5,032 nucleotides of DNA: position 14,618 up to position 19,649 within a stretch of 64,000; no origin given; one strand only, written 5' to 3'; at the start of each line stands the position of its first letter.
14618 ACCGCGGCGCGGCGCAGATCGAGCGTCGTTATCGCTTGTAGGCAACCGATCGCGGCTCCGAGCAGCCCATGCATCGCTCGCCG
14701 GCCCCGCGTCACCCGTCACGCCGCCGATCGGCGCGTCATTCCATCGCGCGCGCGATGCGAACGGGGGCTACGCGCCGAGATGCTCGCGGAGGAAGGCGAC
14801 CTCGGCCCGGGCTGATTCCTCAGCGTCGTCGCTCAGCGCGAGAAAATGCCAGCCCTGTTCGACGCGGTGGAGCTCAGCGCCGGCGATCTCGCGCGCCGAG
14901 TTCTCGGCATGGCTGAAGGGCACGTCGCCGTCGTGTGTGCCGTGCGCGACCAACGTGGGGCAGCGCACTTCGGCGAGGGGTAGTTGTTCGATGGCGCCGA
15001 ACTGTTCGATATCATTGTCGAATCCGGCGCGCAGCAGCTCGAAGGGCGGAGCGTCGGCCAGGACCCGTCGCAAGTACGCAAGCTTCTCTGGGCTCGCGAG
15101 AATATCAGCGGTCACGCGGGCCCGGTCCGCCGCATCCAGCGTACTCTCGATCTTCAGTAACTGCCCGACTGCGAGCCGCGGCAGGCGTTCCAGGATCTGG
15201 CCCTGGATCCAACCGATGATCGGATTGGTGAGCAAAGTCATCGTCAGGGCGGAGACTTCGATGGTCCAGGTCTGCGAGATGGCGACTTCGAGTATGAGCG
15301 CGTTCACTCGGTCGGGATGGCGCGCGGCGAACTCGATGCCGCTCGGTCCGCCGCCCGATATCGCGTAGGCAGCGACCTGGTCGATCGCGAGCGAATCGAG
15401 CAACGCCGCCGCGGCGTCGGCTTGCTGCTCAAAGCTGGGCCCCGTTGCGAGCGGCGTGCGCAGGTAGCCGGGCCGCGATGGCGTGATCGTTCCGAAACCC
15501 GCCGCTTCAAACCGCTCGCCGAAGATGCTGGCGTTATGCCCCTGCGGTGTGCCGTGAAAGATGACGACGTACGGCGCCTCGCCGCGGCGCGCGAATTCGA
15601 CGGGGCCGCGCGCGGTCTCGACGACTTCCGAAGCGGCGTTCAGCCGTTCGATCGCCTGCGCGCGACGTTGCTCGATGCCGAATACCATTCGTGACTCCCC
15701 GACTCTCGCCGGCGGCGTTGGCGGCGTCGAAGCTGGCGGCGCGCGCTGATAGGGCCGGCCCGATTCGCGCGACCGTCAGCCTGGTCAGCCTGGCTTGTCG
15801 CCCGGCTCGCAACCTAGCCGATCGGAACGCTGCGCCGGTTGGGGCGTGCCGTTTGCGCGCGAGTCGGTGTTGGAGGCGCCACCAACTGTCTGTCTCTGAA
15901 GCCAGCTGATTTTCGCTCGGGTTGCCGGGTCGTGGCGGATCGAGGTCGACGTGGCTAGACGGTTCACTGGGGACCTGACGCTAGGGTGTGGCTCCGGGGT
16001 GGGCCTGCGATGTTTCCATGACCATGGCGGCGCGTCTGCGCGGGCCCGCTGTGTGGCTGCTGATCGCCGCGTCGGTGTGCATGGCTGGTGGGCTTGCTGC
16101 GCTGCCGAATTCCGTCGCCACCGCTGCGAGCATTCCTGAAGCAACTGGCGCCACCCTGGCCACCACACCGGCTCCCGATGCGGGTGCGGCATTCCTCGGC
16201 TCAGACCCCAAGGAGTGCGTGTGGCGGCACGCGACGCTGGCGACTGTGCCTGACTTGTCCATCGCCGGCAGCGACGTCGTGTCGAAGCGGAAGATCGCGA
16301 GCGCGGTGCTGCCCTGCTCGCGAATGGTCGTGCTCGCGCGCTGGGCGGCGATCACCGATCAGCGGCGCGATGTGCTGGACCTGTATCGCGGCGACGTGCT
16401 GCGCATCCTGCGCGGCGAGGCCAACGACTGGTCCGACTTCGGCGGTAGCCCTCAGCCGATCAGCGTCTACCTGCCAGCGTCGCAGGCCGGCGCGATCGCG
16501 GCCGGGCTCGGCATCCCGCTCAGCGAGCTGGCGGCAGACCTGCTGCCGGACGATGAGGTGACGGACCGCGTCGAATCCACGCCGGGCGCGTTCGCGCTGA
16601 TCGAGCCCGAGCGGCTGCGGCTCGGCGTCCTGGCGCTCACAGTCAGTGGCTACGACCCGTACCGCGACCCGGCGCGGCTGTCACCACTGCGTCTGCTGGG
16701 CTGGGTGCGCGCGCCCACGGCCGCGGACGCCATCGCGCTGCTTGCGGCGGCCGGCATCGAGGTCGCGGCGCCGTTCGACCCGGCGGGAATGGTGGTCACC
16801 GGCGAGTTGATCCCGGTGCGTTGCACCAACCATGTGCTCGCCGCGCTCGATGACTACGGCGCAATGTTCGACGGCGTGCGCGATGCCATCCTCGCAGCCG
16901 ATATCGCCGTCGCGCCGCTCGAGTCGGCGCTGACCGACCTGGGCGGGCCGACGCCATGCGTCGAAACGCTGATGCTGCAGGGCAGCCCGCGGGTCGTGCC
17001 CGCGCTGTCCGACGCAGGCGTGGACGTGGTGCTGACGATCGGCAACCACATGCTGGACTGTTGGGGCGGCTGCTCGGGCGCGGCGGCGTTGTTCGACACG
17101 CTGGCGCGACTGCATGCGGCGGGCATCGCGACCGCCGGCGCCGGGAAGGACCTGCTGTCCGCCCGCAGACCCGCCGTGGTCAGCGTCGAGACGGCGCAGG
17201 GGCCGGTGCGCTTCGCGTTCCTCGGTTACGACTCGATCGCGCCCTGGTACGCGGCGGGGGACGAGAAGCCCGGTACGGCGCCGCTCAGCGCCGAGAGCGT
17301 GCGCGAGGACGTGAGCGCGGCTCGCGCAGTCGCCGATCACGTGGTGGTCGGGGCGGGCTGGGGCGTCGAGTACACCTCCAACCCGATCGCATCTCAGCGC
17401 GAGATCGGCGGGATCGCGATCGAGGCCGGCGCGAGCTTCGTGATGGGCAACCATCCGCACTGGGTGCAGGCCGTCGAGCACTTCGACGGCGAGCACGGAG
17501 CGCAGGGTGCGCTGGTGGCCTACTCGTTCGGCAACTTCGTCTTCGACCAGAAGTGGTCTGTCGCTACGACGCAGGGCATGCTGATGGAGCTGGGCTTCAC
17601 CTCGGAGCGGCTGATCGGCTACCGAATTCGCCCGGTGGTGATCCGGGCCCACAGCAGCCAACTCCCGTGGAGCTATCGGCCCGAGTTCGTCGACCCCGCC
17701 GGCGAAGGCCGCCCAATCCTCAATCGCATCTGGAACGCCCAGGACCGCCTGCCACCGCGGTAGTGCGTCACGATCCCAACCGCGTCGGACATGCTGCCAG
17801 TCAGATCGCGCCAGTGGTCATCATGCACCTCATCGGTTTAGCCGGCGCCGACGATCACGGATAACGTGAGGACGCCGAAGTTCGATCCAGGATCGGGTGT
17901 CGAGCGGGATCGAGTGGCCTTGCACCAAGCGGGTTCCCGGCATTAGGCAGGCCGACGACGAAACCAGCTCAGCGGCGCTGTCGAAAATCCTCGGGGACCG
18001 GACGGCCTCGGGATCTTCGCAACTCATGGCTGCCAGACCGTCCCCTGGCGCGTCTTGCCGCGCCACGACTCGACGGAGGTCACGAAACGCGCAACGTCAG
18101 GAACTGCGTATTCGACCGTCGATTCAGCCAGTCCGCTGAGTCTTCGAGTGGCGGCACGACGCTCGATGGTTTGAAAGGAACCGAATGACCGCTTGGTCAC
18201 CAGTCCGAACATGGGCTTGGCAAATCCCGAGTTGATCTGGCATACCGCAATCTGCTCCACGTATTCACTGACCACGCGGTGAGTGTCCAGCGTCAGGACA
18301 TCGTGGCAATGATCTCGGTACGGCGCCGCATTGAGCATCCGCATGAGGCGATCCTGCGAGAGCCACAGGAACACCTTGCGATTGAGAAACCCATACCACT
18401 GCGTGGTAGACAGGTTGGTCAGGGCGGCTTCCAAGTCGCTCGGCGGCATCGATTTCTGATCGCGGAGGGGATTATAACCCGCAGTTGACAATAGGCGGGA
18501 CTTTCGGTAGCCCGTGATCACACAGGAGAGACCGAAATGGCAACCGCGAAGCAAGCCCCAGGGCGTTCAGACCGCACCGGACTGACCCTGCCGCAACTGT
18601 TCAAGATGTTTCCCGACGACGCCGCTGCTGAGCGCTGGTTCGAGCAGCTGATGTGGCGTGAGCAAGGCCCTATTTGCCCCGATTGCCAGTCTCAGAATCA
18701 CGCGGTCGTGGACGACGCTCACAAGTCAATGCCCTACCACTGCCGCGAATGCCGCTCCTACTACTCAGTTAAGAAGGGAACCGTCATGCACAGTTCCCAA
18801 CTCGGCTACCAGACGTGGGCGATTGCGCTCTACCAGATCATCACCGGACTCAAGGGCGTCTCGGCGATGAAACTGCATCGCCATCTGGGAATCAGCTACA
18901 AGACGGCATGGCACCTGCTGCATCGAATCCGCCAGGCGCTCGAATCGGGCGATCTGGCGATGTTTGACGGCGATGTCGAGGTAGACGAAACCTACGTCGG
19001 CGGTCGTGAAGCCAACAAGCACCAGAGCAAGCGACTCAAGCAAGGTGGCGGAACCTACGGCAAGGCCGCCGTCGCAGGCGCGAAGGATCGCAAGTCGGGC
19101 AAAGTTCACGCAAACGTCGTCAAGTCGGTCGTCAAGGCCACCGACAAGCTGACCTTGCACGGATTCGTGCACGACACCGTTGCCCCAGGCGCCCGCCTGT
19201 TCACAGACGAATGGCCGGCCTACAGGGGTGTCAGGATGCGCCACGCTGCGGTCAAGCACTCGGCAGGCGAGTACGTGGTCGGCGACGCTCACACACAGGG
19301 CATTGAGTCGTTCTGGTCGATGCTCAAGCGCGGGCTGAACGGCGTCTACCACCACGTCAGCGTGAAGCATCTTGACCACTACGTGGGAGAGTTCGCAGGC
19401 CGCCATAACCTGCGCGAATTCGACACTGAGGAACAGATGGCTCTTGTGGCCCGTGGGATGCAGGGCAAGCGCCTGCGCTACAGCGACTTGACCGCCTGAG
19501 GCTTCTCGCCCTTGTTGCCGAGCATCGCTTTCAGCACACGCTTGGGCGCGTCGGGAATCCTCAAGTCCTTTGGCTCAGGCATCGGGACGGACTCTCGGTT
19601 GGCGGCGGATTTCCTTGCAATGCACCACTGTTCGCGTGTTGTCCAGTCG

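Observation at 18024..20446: IS1595-family element with a passenger ORF inserted in frame into a DarT-like (DUF4433) gene that lacks a DarG partner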

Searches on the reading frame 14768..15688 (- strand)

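Call 80: search_protein_families(library=pfam, proteins=[window:14768-15688:-], max_evalue=0.0001)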
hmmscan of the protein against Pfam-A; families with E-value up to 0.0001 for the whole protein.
window:14768-15688:- (306 aa): 4 families
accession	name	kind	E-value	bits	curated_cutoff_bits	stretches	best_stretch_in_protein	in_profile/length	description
PF00561.26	Abhydrolase_1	-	3.3e-13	50.3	25.8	1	40-285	2-242/245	alpha/beta hydrolase fold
PF12697.13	Abhydrolase_6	-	1e-09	39.8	26.3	1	41-294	1-216/217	Alpha/beta hydrolase family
PF12146.15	Hydrolase_4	-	3.6e-06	26.9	27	1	41-283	7-234/239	Serine aminopeptidase, S33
PF00326.27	Peptidase_S9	-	7.1e-05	22.8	22.6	0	238-305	138-211/213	Prolyl oligopeptidase family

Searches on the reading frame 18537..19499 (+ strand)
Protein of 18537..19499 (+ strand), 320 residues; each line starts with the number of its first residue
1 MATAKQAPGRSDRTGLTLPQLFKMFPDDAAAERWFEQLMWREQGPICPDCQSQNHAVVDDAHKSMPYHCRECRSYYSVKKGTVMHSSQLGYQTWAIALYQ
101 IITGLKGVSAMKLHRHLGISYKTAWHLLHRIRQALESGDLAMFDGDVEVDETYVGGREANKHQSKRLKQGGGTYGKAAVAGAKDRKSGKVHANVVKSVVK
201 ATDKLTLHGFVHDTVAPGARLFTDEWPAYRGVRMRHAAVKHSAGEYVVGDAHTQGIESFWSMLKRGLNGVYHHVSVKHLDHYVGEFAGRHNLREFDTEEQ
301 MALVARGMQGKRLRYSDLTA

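Call 4: search_protein_families(library=pfam, proteins=[window:18537-19499:+], max_evalue=1)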
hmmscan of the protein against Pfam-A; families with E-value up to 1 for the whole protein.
window:18537-19499:+ (320 aa): 11 families
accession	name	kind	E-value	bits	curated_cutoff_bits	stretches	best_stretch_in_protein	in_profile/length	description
PF12762.13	DDE_Tnp_IS1595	-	1.1e-36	126.5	27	1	144-291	3-153/153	ISXO2-like transposase domain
PF12760.12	Zn_ribbon_IS1595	-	2.8e-05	24.4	25.4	1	26-73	1-44/46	Transposase zinc-ribbon domain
PF04981.18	NMD3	-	0.0041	17.1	24.9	1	44-106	13-74/243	NMD3 family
PF13384.12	HTH_23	-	0.013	15.7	24.6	1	104-132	13-42/50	Homeodomain-like domain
PF10058.14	Zn_ribbon_10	-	0.046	13.9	24.2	1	46-74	24-52/54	ER junction formation factor lunapark, zinc ribbon finger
PF24042.1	DUF7351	-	0.066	13.4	31.2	1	30-84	52-112/177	Domain of unknown function (DUF7351)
PF09862.15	DUF2089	-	0.19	11.9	33.4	1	112-136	21-45/47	Domain of unknown function (DUF2089)-HTH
PF20252.3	BIG2_C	-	0.22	12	27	1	60-135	95-172/177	BIG2 C-terminal domain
PF25164.1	CoiA_N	-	0.28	11.2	26.3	1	56-84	7-35/50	Competence protein CoiA, N-terminal domain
PF25206.1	DUF7836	-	0.43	10.9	26.7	1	47-76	10-40/59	Domain of unknown function (DUF7836)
PF23475.1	zf-Tbcl_FmdE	-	0.74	9.8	23.2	0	42-53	20-31/35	FmdE treble clef zinc finger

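Call 5: search_protein_families(library=ncbifam, proteins=[window:18537-19499:+], max_evalue=1)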
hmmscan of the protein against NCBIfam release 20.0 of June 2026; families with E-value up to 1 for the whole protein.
window:18537-19499:+ (320 aa): 5 families
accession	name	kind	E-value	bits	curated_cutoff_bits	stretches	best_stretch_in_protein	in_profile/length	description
NF033547.1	transpos_IS1595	equivalog_domain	5.6e-56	189.8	75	1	87-293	2-215/215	IS1595 family transposase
NF033558.1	transpos_IS1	equivalog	5.6e-06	26.4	100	1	47-157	1-110/199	IS1 family transposase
NF033634.1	SLATT_1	domain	0.00085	19.3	41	1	92-141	55-104/132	SLATT domain-containing protein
NF033587.1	transpos_IS6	equivalog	0.035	13.8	125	1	93-154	12-77/202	IS6 family transposase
NF041374.1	GDCCVxC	domain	0.19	12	40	1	47-81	5-39/58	GDCCVxC domain-containing (seleno)protein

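Call 6: search_protein_families(library=padloc, proteins=[window:18537-19499:+], max_evalue=1)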
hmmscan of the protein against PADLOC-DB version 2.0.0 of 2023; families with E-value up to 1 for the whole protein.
window:18537-19499:+ (320 aa): 0 families

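Call 31: find_encoding_contigs(protein=window:18537-19499:+, flank=4000, max_places=10)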
Protein window:18537-19499:+ (320 aa): no gene with exactly this product is on record in the collection.

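Call 37: search_dna_similar(query=window:18537-19499:+, collection=plasmids, mode=protein, max_rows=15)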
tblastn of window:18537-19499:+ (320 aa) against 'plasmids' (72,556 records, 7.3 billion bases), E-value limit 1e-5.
Records with a match: 434; places in all: 608; records where one place covers at least 80% of the query: 295.
Best place of each record, by identity: <60% 434.
By first word of the organism name: Sinorhizobium 43; Pseudosulfitobacter 30; Ralstonia 29; Acinetobacter 25; Xanthomonas 18; Aeromonas 17; Rhizobium 14; Mesorhizobium 13; Agrobacterium 11; Chondrinema 11; and 102 more.
By predicted mobility (MOB-suite, as given by PLSDB): non-mobilizable 229; conjugative 128; mobilizable 77.
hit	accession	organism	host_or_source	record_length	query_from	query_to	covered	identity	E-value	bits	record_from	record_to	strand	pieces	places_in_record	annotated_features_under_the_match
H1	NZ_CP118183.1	Entomospira culicis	Culex pipiens,cell culture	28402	21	318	93%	38.2%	1e-57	207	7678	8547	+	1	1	IS1595 family transposase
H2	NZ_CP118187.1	Entomospira culicis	Culex pipiens,cell culture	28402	21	318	93%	38.2%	1e-57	207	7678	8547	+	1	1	IS1595 family transposase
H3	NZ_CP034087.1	Methylocystis rosea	cell culture,groundwater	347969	17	320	95%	37.0%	5e-44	167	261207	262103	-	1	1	IS1595 family transposase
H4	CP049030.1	Rhodobacteraceae bacterium SC52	Apostichopus japonicus,pure ...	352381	20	279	81%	41.4%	2e-53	195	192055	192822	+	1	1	none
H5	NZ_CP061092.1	Roseomonas marmotae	Marmota himalayana,pure culture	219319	10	317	96%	34.7%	2e-41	160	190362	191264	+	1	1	IS1595 family transposase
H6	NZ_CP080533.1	Mesorhizobium sp. AR02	Oxytropis sp.,Cell culture,root nodule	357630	24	318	92%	35.7%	4e-30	158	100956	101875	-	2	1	none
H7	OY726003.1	Phocaeicola massiliensis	-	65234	17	292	86%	37.6%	4e-46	174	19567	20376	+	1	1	record has no annotation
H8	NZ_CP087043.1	Pseudosulfitobacter pseudonitzschiae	Mediolabrus comicus,The surface ...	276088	23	315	92%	35.4%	4e-45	171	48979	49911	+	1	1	IS1595 family transposase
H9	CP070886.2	Pseudosulfitobacter pseudonitzschiae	Skeletonema costatum,The surface ...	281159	23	315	92%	35.4%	4e-45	171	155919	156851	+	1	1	IS1595 family transposase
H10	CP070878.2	Pseudosulfitobacter pseudonitzschiae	Skeletonema costatum,The surface ...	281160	23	315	92%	35.4%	4e-45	171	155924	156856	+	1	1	IS1595 family transposase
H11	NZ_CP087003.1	Pseudosulfitobacter pseudonitzschiae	Skeletonema costatum,The surface ...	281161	23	315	92%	35.4%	4e-45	171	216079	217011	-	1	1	IS1595 family transposase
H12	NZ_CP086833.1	Pseudosulfitobacter pseudonitzschiae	Trieres chinensis,The surface seawater ...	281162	23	315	92%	35.4%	4e-45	171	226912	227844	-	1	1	IS1595 family transposase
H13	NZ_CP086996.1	Pseudosulfitobacter pseudonitzschiae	Skeletonema costatum,The surface ...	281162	23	315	92%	35.4%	4e-45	171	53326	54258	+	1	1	IS1595 family transposase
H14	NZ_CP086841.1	Pseudosulfitobacter pseudonitzschiae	Trieres chinensis,The surface seawater ...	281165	23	315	92%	35.4%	4e-45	171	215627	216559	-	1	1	IS1595 family transposase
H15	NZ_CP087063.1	Pseudosulfitobacter pseudonitzschiae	Mediolabrus comicus,The surface ...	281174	23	315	92%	35.4%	4e-45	171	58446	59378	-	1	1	IS1595 family transposase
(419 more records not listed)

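Call 65: find_related_loci(query=window:18537-19499:+, collection=metagenome_contigs, flank=3000)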
Query window:18537-19499:+ (320 aa) in metagenome_contigs; peptide patterns used: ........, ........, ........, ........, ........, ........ (x = any residue, [..] = any of these).
91 stretches matched a pattern; 30 encode a relative of the query (tblastn E <= 1e-3); 30 distinct loci.
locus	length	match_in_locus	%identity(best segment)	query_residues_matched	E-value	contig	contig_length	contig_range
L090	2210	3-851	89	34-320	0e+0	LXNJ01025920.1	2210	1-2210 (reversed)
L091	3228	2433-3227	41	15-291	3e-63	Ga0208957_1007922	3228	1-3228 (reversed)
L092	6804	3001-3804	40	15-294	5e-61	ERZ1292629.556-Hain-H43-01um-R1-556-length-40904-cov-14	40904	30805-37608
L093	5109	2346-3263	36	1-320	6e-60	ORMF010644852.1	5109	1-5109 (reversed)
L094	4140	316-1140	39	8-294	3e-57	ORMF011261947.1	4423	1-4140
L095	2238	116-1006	36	16-320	6e-56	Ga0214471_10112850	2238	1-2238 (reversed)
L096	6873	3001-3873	38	1-296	3e-55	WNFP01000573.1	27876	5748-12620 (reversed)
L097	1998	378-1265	39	16-320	9e-56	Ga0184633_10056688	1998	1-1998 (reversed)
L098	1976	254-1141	39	16-320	2e-54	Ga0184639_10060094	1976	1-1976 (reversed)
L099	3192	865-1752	35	16-320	1e-52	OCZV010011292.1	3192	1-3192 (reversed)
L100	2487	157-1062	36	2-294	4e-51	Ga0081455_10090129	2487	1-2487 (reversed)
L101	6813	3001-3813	35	17-295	4e-50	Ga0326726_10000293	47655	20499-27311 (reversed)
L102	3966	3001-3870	34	8-293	6e-50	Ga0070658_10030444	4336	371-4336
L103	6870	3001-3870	34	8-293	2e-49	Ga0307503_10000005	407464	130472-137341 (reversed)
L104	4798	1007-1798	36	25-294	2e-49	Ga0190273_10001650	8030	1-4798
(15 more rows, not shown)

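Call 68: search_protein_families(library=pfam, proteins=[L090:875-1495:+, L090:1482-1871:+], max_evalue=0.1)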
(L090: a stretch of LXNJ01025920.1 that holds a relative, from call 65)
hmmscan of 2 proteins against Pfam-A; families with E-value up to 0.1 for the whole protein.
L090:875-1495:+ (206 aa): 1 family
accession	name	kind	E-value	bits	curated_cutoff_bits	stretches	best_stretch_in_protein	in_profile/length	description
PF13274.11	SocA_Panacea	-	7e-18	66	25.7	1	61-173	1-112/113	Antitoxin SocA-like, Panacea domain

L090:1482-1871:+ (129 aa): 0 families

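Call 87: list_cluster_members(proteins=[P0043, window:18537-19499:+, window:19687-20136:+, window:19756-20133:+, window:20171-20446:-])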
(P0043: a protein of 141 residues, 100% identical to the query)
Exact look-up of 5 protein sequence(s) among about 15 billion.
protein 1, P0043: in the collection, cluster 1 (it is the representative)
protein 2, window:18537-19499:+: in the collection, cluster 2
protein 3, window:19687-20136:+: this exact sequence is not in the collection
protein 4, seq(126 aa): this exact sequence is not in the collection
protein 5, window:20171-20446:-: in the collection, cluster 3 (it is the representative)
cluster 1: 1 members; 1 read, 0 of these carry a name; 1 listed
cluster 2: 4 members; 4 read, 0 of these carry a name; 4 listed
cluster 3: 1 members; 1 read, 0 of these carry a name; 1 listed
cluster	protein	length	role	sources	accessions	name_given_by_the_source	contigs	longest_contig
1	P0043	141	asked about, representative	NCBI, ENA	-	-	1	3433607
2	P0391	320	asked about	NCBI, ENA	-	-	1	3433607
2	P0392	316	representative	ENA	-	-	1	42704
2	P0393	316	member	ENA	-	-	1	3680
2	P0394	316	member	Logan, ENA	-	-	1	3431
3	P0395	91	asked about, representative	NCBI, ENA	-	-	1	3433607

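Call 88: find_encoding_contigs(protein=P0392, flank=3500, max_places=4)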
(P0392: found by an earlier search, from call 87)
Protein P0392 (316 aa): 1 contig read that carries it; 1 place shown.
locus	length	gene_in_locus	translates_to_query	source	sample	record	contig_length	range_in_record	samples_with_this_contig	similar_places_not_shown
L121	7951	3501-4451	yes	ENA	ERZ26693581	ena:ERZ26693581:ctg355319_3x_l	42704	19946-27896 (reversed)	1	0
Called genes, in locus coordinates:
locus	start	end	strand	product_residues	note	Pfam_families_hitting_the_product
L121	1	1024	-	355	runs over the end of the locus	PF00296:Bac_luciferase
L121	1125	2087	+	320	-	PF02826:2-Hacid_dh_C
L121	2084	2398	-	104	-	-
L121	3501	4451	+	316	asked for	PF12760:Zn_ribbon_IS1595 (faint), PF12762:DDE_Tnp_IS1595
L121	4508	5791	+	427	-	PF01555:N6_N4_Mtase, PF01844:HNH, PF14279:HNH_5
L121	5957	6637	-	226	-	-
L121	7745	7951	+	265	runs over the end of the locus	-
